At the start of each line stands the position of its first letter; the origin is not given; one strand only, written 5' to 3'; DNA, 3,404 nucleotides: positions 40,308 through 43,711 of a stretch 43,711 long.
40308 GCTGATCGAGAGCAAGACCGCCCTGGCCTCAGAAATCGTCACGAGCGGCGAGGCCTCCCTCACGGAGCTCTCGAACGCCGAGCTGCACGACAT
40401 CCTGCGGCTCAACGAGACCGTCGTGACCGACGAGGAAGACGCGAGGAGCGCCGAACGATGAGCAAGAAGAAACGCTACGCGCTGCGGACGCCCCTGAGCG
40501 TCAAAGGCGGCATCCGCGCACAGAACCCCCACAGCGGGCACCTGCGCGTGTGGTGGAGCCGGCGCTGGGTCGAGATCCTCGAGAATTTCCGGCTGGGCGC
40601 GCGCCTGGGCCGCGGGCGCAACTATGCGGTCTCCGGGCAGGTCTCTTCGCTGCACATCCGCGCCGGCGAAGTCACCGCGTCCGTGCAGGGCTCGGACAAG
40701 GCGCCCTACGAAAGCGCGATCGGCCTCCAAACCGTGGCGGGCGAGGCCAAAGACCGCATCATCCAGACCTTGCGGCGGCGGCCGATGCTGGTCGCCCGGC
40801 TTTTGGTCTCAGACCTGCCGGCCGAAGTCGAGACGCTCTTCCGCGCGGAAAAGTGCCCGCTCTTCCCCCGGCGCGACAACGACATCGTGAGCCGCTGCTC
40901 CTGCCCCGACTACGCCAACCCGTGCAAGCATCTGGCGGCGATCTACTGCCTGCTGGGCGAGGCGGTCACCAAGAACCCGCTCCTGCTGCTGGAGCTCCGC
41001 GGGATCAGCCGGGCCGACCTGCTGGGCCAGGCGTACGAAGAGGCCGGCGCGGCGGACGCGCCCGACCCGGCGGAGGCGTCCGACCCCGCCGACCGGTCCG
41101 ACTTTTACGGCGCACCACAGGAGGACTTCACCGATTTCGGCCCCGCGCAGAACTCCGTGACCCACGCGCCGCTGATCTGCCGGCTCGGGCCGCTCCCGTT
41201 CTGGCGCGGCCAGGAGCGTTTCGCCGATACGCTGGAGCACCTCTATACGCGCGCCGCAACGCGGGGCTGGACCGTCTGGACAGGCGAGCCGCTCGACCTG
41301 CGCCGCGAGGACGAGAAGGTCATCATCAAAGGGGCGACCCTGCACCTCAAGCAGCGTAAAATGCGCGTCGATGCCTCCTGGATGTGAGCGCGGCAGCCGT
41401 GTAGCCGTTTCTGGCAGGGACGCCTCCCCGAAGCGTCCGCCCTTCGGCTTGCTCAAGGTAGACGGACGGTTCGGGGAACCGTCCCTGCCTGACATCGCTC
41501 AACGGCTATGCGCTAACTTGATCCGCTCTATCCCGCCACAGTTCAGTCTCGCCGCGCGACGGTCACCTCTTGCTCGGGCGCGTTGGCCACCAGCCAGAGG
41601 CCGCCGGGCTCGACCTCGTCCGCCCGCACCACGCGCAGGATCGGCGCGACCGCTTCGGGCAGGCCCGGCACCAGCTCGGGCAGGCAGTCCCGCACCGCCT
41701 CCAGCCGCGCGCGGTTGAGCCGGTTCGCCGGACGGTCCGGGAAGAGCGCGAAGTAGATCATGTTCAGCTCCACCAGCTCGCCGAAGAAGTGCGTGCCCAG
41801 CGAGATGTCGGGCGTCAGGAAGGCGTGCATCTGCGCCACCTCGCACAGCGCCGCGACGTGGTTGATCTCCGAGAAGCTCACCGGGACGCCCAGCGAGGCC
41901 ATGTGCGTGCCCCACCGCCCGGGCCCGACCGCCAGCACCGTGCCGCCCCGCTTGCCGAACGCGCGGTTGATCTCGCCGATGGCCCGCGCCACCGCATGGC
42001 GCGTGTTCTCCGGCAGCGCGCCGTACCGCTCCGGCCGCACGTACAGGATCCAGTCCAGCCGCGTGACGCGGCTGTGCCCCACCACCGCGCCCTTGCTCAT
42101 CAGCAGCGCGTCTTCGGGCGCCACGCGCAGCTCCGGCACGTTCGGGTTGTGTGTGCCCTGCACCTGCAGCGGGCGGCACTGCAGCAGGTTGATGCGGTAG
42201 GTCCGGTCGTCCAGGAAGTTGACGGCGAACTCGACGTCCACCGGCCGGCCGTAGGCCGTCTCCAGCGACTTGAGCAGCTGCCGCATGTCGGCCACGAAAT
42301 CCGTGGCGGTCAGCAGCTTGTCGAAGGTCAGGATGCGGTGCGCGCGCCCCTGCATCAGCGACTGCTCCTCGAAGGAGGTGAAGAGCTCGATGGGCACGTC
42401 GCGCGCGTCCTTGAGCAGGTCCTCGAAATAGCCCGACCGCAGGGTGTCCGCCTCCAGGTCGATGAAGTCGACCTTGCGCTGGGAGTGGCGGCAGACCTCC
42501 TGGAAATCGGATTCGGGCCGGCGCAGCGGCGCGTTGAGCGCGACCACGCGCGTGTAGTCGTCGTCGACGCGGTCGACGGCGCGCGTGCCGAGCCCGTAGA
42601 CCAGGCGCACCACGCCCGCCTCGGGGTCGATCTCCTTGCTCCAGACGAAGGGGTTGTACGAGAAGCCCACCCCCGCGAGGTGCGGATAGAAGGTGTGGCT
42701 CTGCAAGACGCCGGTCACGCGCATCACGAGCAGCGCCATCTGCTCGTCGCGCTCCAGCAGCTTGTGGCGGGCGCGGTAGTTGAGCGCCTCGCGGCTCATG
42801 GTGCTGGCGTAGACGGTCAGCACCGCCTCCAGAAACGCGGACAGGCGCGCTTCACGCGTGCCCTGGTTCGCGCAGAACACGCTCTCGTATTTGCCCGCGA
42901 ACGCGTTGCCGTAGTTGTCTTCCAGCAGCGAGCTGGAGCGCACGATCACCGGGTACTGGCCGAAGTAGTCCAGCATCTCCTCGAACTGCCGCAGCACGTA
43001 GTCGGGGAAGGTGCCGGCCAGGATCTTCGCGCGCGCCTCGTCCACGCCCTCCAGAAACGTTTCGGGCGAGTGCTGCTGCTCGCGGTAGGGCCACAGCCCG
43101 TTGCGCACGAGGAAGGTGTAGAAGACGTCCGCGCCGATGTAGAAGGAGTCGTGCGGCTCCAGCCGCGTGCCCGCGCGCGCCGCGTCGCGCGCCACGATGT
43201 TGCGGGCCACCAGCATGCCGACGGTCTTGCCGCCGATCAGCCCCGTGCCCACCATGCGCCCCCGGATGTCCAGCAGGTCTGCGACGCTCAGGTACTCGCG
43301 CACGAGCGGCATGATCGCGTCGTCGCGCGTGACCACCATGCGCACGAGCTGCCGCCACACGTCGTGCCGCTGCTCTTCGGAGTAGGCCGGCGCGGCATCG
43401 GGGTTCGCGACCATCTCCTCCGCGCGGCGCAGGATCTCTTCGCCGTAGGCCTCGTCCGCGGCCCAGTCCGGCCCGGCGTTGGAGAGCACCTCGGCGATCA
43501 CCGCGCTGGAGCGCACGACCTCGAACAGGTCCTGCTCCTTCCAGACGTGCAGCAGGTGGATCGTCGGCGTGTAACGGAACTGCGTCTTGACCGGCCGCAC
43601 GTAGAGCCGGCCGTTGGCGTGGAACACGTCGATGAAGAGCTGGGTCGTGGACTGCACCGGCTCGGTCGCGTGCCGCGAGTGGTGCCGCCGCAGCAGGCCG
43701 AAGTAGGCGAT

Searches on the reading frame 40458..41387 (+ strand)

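Call 6: search_protein_families(library=pfam, proteins=[window:40458-41387:+], max_evalue=0.01)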
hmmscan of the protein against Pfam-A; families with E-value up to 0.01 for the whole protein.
window:40458-41387:+ (309 aa): 1 family
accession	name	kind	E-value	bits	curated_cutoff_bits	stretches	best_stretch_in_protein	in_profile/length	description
PF04434.22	SWIM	-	0.00012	21.9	19.6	1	145-162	13-33/38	SWIM zinc finger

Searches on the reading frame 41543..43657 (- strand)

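Call 6: search_protein_families(library=pfam, proteins=[window:41543-43657:-], max_evalue=0.01)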
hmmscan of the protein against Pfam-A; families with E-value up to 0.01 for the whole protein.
window:41543-43657:- (704 aa): 1 family
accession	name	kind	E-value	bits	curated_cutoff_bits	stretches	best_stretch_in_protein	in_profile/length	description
PF01326.24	PPDK_N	-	6.3e-49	167.5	27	1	140-504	3-316/328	Pyruvate phosphate dikinase, AMP/ATP-binding domain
